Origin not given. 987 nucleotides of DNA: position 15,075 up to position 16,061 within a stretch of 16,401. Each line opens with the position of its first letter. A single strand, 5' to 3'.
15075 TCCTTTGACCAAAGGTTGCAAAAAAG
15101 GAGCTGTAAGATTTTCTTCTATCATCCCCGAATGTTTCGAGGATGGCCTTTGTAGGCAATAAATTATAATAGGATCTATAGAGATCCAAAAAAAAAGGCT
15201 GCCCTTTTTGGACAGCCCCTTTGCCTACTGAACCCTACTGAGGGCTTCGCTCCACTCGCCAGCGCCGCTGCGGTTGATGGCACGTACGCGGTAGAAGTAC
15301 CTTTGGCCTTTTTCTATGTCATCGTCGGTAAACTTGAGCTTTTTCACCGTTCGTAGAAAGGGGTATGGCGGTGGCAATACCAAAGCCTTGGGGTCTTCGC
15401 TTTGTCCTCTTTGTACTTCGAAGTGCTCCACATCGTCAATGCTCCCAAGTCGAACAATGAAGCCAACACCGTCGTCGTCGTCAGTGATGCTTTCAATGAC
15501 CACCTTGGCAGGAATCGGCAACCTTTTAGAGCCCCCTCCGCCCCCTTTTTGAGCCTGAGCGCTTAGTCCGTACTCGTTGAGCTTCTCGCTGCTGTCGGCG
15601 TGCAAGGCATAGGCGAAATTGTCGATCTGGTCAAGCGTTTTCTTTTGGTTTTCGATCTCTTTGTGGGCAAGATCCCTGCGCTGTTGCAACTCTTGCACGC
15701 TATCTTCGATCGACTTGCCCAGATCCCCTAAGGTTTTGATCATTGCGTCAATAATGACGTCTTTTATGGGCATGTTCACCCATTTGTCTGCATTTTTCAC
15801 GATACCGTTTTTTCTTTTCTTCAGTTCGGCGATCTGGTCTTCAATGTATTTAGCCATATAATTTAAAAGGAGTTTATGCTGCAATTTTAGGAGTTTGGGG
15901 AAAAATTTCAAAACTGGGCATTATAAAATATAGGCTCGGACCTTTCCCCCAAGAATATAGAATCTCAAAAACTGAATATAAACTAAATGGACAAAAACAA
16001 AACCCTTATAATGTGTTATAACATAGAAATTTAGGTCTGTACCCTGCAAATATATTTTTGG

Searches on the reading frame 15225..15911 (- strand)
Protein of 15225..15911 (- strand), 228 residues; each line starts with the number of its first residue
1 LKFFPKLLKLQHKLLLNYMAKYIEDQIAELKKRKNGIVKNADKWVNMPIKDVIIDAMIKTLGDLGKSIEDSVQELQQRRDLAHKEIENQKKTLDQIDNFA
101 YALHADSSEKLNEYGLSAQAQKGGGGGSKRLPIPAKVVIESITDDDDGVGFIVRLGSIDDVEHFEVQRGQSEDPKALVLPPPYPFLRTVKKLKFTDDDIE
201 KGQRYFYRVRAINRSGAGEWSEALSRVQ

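Call 5: search_protein_families(library=pfam, proteins=[window:15225-15911:-], max_evalue=0.1)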
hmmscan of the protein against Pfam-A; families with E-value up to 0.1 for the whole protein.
window:15225-15911:- (228 aa): 4 families
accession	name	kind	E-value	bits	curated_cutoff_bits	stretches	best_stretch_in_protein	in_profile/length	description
PF00041.27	fn3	-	0.00072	20.2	25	1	160-225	28-82/84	Fibronectin type III domain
PF00435.27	Spectrin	-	0.0071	17.3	29.9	1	62-110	27-73/105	Spectrin repeat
PF24489.1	Ig_J_second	-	0.028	14.9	27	1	194-226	60-92/105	Tip attachment protein J second Ig-like domain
PF12128.14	DUF3584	-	0.062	11.2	31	1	14-99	433-514/1191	Protein of unknown function (DUF3584)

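Call 6: search_protein_families(library=padloc, proteins=[window:15225-15911:-], max_evalue=0.1)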
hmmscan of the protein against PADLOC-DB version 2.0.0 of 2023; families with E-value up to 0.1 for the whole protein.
window:15225-15911:- (228 aa): 1 family
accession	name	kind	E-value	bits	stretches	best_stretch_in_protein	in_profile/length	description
PDLC00598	ZorA1|ZorA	-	0.025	10.9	1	17-95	374-451/663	MotA/ExbB/TolQ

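Call 7: search_protein_families(library=ncbifam, proteins=[window:15225-15911:-], max_evalue=0.1)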
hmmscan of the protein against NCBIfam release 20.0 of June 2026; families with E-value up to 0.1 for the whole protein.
window:15225-15911:- (228 aa): 4 families
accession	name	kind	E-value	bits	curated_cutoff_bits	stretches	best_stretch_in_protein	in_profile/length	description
TIGR02231.1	TIGR02231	subfamily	0.047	12.4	112.6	1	6-109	72-176/524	mucoidy inhibitor MuiA family protein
NF047516.1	LA_3659_fam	equivalog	0.065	12.8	36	0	18-112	65-155/221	LA_3659 family protein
NF047514.1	SpiroCoCo_N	equivalog_domain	0.065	12.8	75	0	18-112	65-155/221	SpiroCoCo family coiled-coil protein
NF045995.1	MAG0865_DivIVA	hypoth_equivalog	0.075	13.2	55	0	54-95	25-66/69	MAG0865 family DivIVA-related protein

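Call 117: search_protein_families(library=phrogs, proteins=[window:15225-15911:-], max_evalue=0.001)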
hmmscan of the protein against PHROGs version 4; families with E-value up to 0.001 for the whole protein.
window:15225-15911:- (228 aa): 0 families
